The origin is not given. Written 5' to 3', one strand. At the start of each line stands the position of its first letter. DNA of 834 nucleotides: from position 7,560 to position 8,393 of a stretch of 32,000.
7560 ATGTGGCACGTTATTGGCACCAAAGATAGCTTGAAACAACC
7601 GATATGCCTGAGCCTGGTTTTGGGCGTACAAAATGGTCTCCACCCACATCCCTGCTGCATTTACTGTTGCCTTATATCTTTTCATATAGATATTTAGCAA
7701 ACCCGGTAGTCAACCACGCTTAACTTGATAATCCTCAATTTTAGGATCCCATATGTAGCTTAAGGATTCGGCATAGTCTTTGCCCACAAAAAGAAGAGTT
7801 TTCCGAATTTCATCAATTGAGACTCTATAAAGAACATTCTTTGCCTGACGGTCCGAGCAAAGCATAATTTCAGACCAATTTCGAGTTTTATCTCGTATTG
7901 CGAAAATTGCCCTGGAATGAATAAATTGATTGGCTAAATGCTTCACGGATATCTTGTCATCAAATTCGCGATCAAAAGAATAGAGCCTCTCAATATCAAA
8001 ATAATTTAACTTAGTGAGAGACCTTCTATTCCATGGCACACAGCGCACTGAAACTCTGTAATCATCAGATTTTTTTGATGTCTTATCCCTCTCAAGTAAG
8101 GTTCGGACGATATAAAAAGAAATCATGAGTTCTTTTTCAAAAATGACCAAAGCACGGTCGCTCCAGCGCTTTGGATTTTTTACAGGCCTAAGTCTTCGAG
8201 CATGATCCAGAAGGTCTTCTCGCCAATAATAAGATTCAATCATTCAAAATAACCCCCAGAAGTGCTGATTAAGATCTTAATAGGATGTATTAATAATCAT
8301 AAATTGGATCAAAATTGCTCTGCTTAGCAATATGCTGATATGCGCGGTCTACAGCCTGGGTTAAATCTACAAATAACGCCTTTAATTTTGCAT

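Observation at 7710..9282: HEPN-motif protein with novel N-terminal domain plus uncharacterised partner: candidate new abortive-infection/toxin module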

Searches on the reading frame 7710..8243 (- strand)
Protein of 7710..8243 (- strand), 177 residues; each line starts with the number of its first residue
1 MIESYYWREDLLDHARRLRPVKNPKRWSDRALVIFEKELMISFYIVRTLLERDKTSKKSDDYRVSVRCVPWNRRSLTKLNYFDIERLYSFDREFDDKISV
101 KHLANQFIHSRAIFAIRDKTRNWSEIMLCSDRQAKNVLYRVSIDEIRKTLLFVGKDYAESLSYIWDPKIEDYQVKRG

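Call 3: search_protein_families(library=pfam, proteins=[window:7710-8243:-], max_evalue=1)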
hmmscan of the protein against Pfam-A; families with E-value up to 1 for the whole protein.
window:7710-8243:- (177 aa): 0 families

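Call 4: search_protein_families(library=padloc, proteins=[window:7710-8243:-], max_evalue=1)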
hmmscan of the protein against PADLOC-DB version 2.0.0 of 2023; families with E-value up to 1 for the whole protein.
window:7710-8243:- (177 aa): 0 families

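Call 6: search_protein_families(library=ncbifam, proteins=[window:7710-8243:-], max_evalue=1)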
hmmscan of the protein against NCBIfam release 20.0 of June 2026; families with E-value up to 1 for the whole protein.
window:7710-8243:- (177 aa): 0 families

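Call 9: find_homologous_proteins(query=window:7710-8243:-, max_evalue=0.001)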
Query window:7710-8243:- (177 aa): 18 proteins with E <= 0.001 among 37 candidates.
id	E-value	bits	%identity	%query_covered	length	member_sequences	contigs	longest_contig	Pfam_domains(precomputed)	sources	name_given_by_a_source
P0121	1.0e-109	382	98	100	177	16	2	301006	-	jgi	jgi:hypothetical protein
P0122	7.5e-91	321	79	99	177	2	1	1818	-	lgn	-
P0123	3.2e-65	237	59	98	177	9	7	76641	-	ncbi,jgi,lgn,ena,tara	tara:strand:+ start:634 stop:1167 length:534 start_codon:yes stop_codon:yes gene_type:complete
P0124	4.0e-64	234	59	98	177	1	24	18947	-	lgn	-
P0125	6.6e-64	233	59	100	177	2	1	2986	-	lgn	-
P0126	5.8e-61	223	58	92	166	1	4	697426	-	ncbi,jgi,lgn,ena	-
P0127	1.2e-60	222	57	98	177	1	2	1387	-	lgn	-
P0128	8.0e-58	213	55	98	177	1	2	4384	-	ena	-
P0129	1.3e-57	212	89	63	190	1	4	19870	-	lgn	-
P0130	3.7e-56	208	53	98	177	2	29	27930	-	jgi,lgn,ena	jgi:hypothetical protein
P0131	1.1e-55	206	54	100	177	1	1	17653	-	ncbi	-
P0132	4.8e-53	197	53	98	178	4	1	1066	-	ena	-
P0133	5.0e-53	197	50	100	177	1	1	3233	-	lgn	-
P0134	3.4e-52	195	51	97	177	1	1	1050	-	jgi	jgi:hypothetical protein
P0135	1.7e-46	176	57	79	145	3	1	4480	-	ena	-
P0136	2.9e-46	175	46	98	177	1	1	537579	-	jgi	jgi:hypothetical protein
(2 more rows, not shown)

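Call 21: find_encoding_contigs(protein=P0123, flank=5000, max_places=4)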
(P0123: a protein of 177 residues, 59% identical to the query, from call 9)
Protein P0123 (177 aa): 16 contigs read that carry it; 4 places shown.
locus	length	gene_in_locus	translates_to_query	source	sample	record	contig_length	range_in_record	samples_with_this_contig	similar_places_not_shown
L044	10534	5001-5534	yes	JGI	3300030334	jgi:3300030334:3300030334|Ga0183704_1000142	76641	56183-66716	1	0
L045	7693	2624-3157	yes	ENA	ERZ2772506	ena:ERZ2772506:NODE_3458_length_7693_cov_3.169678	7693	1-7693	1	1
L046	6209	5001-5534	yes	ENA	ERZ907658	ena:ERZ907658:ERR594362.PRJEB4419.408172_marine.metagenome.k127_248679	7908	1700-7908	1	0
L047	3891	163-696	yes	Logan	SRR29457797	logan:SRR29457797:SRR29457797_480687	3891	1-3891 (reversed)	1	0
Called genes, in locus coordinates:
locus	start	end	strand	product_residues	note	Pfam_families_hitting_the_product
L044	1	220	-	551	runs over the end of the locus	PF22679:T1R_D3-like, PF12008:EcoR124_C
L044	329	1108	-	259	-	PF01695:IstB_IS21, PF00308:Bac_DnaA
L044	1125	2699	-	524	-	PF00665:rve, PF22483:Mu-transpos_C_2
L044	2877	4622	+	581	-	PF00004:AAA, PF07724:AAA_2 (weak), PF07728:AAA_5 (weak)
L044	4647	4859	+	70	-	-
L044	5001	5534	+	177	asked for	-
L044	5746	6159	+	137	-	PF01527:HTH_Tnp_1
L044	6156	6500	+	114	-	PF05717:TnpB_IS66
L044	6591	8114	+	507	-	PF13007:LZ_Tnp_IS66, PF13005:zf-IS66, PF03050:DDE_Tnp_IS66, PF13817:DDE_Tnp_IS66_C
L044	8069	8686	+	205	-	PF07929:PRiA4_ORF3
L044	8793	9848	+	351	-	PF12686:DUF3800 (weak)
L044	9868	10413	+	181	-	-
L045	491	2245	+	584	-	PF00004:AAA, PF07728:AAA_5 (weak)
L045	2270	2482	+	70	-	-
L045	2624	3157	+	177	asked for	-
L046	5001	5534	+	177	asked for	-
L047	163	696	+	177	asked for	-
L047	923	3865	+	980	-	-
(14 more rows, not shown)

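Call 22: find_encoding_contigs(protein=P0126, flank=5000, max_places=3)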
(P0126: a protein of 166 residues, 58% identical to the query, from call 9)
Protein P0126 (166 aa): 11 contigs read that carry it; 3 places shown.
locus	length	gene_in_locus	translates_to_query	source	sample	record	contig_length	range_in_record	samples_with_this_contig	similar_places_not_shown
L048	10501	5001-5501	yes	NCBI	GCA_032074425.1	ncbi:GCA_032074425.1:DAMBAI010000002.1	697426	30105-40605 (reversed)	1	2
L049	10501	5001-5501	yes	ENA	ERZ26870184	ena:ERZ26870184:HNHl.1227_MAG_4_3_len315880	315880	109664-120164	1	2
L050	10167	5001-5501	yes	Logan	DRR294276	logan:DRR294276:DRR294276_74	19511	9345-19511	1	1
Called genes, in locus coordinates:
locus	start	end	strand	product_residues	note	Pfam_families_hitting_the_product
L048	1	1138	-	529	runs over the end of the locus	PF00890:FAD_binding_2 (faint), PF00996:GDI (faint), PF01266:DAO (weak), PF01593:Amino_oxidase, PF13450:NAD_binding_8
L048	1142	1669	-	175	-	PF01613:Flavin_Reduct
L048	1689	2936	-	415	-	PF17885:Smoa_sbd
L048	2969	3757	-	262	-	PF00106:adh_short, PF08659:KR (weak), PF13561:adh_short_C2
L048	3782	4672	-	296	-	PF13557:Phenol_MetA_deg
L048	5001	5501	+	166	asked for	-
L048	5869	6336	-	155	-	-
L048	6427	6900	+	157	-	PF08808:RES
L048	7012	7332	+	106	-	-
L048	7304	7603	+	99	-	PF21716:dnstrm_HI1420, PF01381:HTH_3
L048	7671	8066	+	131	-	PF04828:GFA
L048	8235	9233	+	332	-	PF05971:Methyltransf_10, PF05175:MTS (weak)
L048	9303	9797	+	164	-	PF13302:Acetyltransf_3, PF00583:Acetyltransf_1 (weak)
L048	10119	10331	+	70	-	-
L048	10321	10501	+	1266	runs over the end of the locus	PF20698:PIN-TPR-GreABC (faint), PF24407:HTH_upst_double_PIN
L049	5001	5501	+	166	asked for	-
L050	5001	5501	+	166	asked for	-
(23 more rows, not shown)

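Call 23: find_encoding_contigs(protein=P0136, flank=5000, max_places=3)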
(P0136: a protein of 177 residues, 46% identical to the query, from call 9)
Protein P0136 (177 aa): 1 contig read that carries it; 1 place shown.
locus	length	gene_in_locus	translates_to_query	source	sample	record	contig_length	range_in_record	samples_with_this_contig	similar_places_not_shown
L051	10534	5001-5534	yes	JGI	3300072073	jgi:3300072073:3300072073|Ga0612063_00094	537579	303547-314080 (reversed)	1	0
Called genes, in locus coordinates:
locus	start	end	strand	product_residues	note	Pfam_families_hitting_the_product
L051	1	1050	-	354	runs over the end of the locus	PF01855:POR_N, PF17147:PFOR_II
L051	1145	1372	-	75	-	PF12797:Fer4_2 (weak), PF12837:Fer4_6 (weak), PF13237:Fer4_10, PF14697:Fer4_21 (weak), PF00037:Fer4, PF12800:Fer4_4 (weak), PF12838:Fer4_7, PF13187:Fer4_9 (weak), +5 more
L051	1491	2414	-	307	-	PF00698:Acyl_transf_1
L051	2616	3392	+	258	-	PF01841:Transglut_core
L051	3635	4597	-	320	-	PF06574:FAD_syn, PF01687:Flavokinase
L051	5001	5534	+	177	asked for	-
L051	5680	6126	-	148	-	PF03358:FMN_red (faint), PF12641:Flavodoxin_3 (weak), PF12724:Flavodoxin_5, PF00258:Flavodoxin_1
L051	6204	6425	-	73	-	-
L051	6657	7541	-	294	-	PF27030:AbpE_bact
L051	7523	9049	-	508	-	PF00037:Fer4 (weak), PF12797:Fer4_2 (faint), PF13187:Fer4_9 (weak), PF13237:Fer4_10 (weak), PF14697:Fer4_21 (weak)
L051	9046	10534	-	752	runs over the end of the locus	PF01315:Ald_Xan_dh_C, PF02738:MoCoBD_1, PF20256:MoCoBD_2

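Call 26: predict_structure(alignment_id=A2)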
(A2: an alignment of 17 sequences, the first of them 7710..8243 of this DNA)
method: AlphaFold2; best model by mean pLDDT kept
length: 177 residues; sequences in the alignment: 17
mean_pLDDT: 93.3   pTM: 0.87
mean pLDDT of the five models: 93.3, 92.4, 92.0, 91.3, 89.1
residues with pLDDT >= 90: 146; 70-90: 29; 50-70: 2; < 50: 0
segments of 3 or more residues with pLDDT < 50: none
pLDDT, mean of each block of 10 residues (from residue 1): 84 97 91 96 97 91 97 90 92 97 97 93 96 95 98 92 91 84
secondary structure, 60 per line:
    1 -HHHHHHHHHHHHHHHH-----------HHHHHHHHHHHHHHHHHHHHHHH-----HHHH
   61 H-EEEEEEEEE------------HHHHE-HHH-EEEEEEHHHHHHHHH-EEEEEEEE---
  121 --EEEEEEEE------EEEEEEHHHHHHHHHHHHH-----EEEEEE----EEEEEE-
elements in order: H2-17 H29-51 H57-61 E63-71 H84-87 E94-99 H100-108 E110-117 E123-130 E137-142 H143-155 E161-166 E171-176

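Call 30: fold_search(model_id=the predicted structure, library=pdb)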
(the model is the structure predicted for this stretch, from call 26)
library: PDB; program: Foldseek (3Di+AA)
matches with E <= 10: 203; with E <= 0.001: 0
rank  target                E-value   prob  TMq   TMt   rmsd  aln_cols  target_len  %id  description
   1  2cy5                  2.0e-01  0.28  0.24  0.28   7.8       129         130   11  Crystal structure of phosphotyrosine binding (PTB) domain of epidermal growth factor receptor pathway substrate-8 (EPS8) (released 2006-01-04)
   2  9ebw_B                2.1e-01  0.08  0.18  0.09  13.9       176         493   10  Chimeric fluorescence biosensor formed from a lactate-binding protein and GFP, bound to lactate (released 2025-03-19)
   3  6suj_CCC              3.5e-01  0.18  0.21  0.27  11.8       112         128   11  Mutations in SsgB correlate to longitudinal cell division during sporulation of Streptomyces coelicolor (released 2020-09-30)
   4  8qgy_B                4.9e-01  0.06  0.20  0.06  20.1       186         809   11  Cryo-EM structure of C-terminally truncated Apoptosis signal-regulating kinase 1 (ASK1) (released 2024-04-03)
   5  6slc_AAA              6.4e-01  0.11  0.21  0.26   7.8       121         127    9  Mutations in SsgB correlate to longitudinal cell division during sporulation of Streptomyces coelicolor (released 2020-08-26)
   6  5wbf_B                6.8e-01  0.05  0.17  0.14  14.5       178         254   11  Double CACHE (dCACHE) sensing domain of TlpC chemoreceptor from Helicobacter pylori (released 2017-11-08)
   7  6suj_DDD              7.6e-01  0.10  0.20  0.25   8.1       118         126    9  Mutations in SsgB correlate to longitudinal cell division during sporulation of Streptomyces coelicolor (released 2020-09-30)
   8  5tjc                  1.1e+00  0.03  0.17  0.17  20.4       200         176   10  I-II linker of TRPML1 channel at pH 7.5 (released 2017-01-25)
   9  9kp3_B                1.2e+00  0.04  0.17  0.12  17.9       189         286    9  Ligand binding domain of Pseudomonas Aeruginosa PAO1 chemoreceptor TlpQ in complex with MHF (released 2025-11-26)
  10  5x68_A                1.3e+00  0.07  0.19  0.11  12.4       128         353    8  Crystal Structure of Human KMO (released 2018-02-21)
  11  7w0w_B                1.3e+00  0.04  0.20  0.22  17.8       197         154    9  The novel membrane-proximal sensing mechanism in a broad-ligand binding chemoreceptor McpA of Bacillus velezensis (released 2022-07-06)
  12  9n9y_B                1.3e+00  0.04  0.16  0.09  14.8       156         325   11  Crystal structure of truncated USP1:UAF1 in complex with compound 18 (released 2025-05-14)
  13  3mf0_A                1.4e+00  0.03  0.16  0.10  15.2       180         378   11  Crystal structure of PDE5A GAF domain (89-518) (released 2010-09-22)
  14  6suj_AAA              1.5e+00  0.07  0.20  0.26   8.2       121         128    9  Mutations in SsgB correlate to longitudinal cell division during sporulation of Streptomyces coelicolor (released 2020-09-30)
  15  6ozb_B                1.5e+00  0.03  0.16  0.16  20.0       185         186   14  Crystal structure of the phycoerythrobilin-bound GAF domain from a cyanobacterial phytochrome (released 2020-05-20)
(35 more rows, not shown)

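Call 31: find_related_loci(query=A2, collection=metagenome_contigs, flank=6000)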
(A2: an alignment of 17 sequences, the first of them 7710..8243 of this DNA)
Query A2 (177 aa) in metagenome_contigs; peptide patterns used: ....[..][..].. (x = any residue, [..] = any of these).
438 stretches matched a pattern; 17 encode a relative of the query (tblastn E <= 1e-3); 17 distinct loci.
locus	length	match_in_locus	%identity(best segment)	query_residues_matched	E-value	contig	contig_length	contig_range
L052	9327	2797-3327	100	1-177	3e-117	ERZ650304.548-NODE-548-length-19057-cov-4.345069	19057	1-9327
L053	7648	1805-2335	99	1-177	5e-116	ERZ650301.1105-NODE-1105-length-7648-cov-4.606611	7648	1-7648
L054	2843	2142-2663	59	1-174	2e-71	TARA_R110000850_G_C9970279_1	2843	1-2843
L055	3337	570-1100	58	1-177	3e-69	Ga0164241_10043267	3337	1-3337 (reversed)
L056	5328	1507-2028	53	1-174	3e-62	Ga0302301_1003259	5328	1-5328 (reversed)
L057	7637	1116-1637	53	1-174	3e-62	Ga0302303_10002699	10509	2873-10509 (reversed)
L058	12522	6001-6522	53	1-174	3e-62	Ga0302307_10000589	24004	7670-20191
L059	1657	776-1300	45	1-175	1e-52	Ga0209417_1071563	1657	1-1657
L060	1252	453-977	47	1-175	5e-52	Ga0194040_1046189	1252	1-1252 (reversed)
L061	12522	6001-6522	45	1-174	3e-49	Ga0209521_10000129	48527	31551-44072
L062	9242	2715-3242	45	1-175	3e-49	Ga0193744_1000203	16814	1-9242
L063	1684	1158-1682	44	1-175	2e-45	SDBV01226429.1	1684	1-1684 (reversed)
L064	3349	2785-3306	39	1-174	8e-42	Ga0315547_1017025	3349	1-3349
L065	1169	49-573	41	1-175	6e-41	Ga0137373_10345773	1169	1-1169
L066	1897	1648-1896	66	1-83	4e-34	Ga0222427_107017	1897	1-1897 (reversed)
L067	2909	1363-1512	62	1-50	8e-18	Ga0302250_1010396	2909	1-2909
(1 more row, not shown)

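Call 33: find_related_loci(query=A2, collection=viral_contigs, flank=6000)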
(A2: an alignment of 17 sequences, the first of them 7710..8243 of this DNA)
Query A2 (177 aa) in viral_contigs; peptide patterns used: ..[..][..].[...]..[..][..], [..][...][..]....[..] (x = any residue, [..] = any of these).
270 stretches matched a pattern, but none encodes a relative of the query by tblastn (E <= 1e-3).

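Call 42: search_protein_families(library=padloc, proteins=[L053:2636-3145:-, L053:3172-4365:-, L053:4319-4786:-, L053:4862-5371:+, L053:5307-6518:+, L052:3731-5239:+, L052:5386-6444:+, L052:7106-9061:+], max_evalue=0.01)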
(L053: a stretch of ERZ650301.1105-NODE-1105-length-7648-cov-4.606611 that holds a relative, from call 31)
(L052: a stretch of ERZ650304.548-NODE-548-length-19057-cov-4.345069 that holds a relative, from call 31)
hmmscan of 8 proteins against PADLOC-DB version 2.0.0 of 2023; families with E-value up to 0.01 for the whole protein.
L053:2636-3145:- (169 aa): 0 families

L053:3172-4365:- (397 aa): 6 families
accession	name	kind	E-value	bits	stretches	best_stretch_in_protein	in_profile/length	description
PDLC04676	PDC-M48B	-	4.9e-156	517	1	14-396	1-356/357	-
PDLC03854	LmuA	-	3e-26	90.4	1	28-359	10-306/345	-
PDLC03805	RTasMBL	-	2e-19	68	2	223-319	156-250/322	DRT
PDLC04677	PDC-M48B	-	6.2e-13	46.7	1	246-356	207-300/339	-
PDLC02158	Avs1a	-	1.6e-10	38.8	1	246-364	247-351/392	-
PDLC04673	PDC-M48B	-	4.6e-05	21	0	31-126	12-104/296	-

L053:4319-4786:- (155 aa): 0 families

L053:4862-5371:+ (169 aa): 0 families

L053:5307-6518:+ (403 aa): 3 families
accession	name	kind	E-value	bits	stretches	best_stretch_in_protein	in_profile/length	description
PDLC01247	DEDDh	-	5.8e-23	80.1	1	24-176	1-138/139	"CAS-I,CAS-II,CAS-III,CAS-IV,CAS-V,CAS-VI; associated"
PDLC05027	PDC-S48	-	3.1e-17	60.7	1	24-287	7-255/411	-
PDLC05028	PDC-S48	-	4.4e-05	20.2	1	25-120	22-114/512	-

L052:3731-5239:+ (502 aa): 1 family
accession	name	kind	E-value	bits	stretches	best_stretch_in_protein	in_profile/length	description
PDLC04874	PDC-S05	-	0.00036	18.1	1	210-256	102-146/165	-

L052:5386-6444:+ (352 aa): 0 families

L052:7106-9061:+ (651 aa): 0 families

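Call 43: search_protein_families(library=pfam, proteins=[L053:2636-3145:-, L053:3172-4365:-, L053:4319-4786:-, L053:4862-5371:+, L053:5307-6518:+, L052:3731-5239:+, L052:5386-6444:+, L052:7106-9061:+], max_evalue=0.01)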
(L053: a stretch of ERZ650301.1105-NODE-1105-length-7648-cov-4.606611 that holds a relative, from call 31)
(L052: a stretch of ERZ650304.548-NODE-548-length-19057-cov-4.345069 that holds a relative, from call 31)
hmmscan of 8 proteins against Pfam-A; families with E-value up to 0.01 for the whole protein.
L053:2636-3145:- (169 aa): 2 families
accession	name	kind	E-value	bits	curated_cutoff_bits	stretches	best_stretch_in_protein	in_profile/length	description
PF08327.17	AHSA1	-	6.2e-09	36.6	22.1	1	17-150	2-123/125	Activator of Hsp90 ATPase homolog 1-like protein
PF10604.15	Polyketide_cyc2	-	0.00027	21.7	27.4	1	8-45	3-37/142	Polyketide cyclase / dehydrase and lipid transport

L053:3172-4365:- (397 aa): 1 family
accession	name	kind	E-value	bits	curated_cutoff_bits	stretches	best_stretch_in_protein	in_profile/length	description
PF00753.33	Lactamase_B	-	8.3e-10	39.4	22.7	1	48-112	19-82/196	Metallo-beta-lactamase superfamily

L053:4319-4786:- (155 aa): 0 families

L053:4862-5371:+ (169 aa): 0 families

L053:5307-6518:+ (403 aa): 1 family
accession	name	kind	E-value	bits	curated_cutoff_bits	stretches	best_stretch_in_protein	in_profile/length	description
PF00929.31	RNase_T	-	2.6e-09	38.3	24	1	24-120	1-100/164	Exonuclease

L052:3731-5239:+ (502 aa): 0 families

L052:5386-6444:+ (352 aa): 1 family
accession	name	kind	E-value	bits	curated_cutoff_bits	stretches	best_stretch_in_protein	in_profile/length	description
PF13185.12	GAF_2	-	0.0088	16.7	28.6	0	181-310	14-116/136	GAF domain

L052:7106-9061:+ (651 aa): 1 family
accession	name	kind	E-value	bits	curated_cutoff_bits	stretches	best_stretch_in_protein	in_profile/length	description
PF03797.25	Autotransporter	-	5.7e-43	147.9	26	1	380-630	1-255/255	Autotransporter beta-domain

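Call 50: search_solved_structures(query=A2, max_evalue=10, show_alignments=2)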
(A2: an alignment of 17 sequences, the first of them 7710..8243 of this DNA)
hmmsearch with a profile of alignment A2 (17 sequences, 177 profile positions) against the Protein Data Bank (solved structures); distinct sequences matched with E-value up to 10: 0.

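Call 55: search_protein_families(library=padloc, proteins=[L060:3-344:+, L064:1637-2239:+, L064:2266-2745:+, L062:1822-2670:+, L066:901-1584:+, L044:2877-4622:+, L047:923-3865:+, L067:255-1286:+], max_evalue=0.01)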
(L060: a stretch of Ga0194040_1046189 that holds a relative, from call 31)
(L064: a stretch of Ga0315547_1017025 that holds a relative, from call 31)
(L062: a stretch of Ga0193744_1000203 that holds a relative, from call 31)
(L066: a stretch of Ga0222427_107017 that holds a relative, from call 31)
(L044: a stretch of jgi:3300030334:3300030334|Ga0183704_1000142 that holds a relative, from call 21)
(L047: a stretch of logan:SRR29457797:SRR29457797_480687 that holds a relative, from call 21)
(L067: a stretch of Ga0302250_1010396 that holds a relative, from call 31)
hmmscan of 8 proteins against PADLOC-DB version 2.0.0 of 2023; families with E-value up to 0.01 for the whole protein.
L060:3-344:+ (113 aa): 0 families

L064:1637-2239:+ (200 aa): 0 families

L064:2266-2745:+ (159 aa): 0 families

L062:1822-2670:+ (282 aa): 0 families

L066:901-1584:+ (227 aa): 1 family
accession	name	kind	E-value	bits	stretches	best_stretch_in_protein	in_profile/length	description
PDLC00403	SduA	-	0.0054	14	1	125-194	42-109/360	DUF4263 domain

L044:2877-4622:+ (581 aa): 7 families
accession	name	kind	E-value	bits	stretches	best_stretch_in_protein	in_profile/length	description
PDLC00915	TRIP13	-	1.9e-05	22.2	0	375-394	66-85/302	TRIP13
PDLC04606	PDC-M37B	-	0.00015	19.1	1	375-498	177-293/390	-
PDLC02195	IetA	-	0.0014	16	1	375-408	140-173/395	-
PDLC01993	RtcR--CARF_AAA_HTH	-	0.0016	15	1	357-397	190-229/523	-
PDLC02196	IetA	-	0.0031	15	1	375-400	125-150/374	-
PDLC04232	IetA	-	0.0044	14.5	1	375-409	119-153/330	-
PDLC01994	RtcR_PspF1--CARF_AAA_HTH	-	0.0086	13.2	0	370-396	180-205/468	-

L047:923-3865:+ (980 aa): 6 families
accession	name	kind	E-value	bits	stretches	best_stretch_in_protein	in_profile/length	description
PDLC02164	Avs2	-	4e-153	510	2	13-869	178-999/1504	-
PDLC02162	Avs2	-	1.7e-98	329.1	1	16-940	178-1060/1379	-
PDLC02163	Avs2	-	6.4e-93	310.4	2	18-816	247-1018/1576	-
PDLC02165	Avs2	-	3.6e-91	304.6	2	15-812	47-816/1375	-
PDLC02161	Avs2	-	1.5e-76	256.2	1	87-819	247-944/1499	-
PDLC02166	Avs2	-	1.5e-65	219.5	2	150-817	307-924/1498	-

L067:255-1286:+ (343 aa): 35 families (the best 25 are shown)
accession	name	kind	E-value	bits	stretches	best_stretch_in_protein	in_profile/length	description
PDLC04138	mad6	-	2.1e-59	200.1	1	5-274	53-326/659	mads_6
PDLC04042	PD-T4-6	-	2.4e-49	166.6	1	4-269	10-280/292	-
PDLC04053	PD-T4-6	-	1.6e-46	157.2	1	5-278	11-288/311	-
PDLC04054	PD-T4-6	-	1.5e-43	147.6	1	6-276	13-288/347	-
PDLC04047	PD-T4-6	-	2.3e-43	146.5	1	5-277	12-288/327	-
PDLC04060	PD-T4-6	-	7e-41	138.6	1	8-274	13-282/486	-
PDLC04057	PD-T4-6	-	1.2e-40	137.9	1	7-310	12-320/443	-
PDLC04061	PD-T4-6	-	2.4e-40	137.5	1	7-273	20-295/510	-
PDLC04052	PD-T4-6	-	1.4e-35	121.4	1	9-281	15-296/496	-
PDLC04048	PD-T4-6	-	5.8e-35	119.3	1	8-279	15-290/354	-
PDLC04039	PD-T4-6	-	8.1e-35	118.7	1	5-258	16-272/458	-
PDLC04043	PD-T4-6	-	5.7e-34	115.9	1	8-265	20-281/452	-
PDLC03920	MkoA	-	1.7e-33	114.1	1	13-273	17-288/1112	-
PDLC04041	PD-T4-6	-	7.6e-33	112.4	1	7-274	32-306/443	-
PDLC04040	PD-T4-6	-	4.3e-32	109.6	1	11-265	2-269/547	-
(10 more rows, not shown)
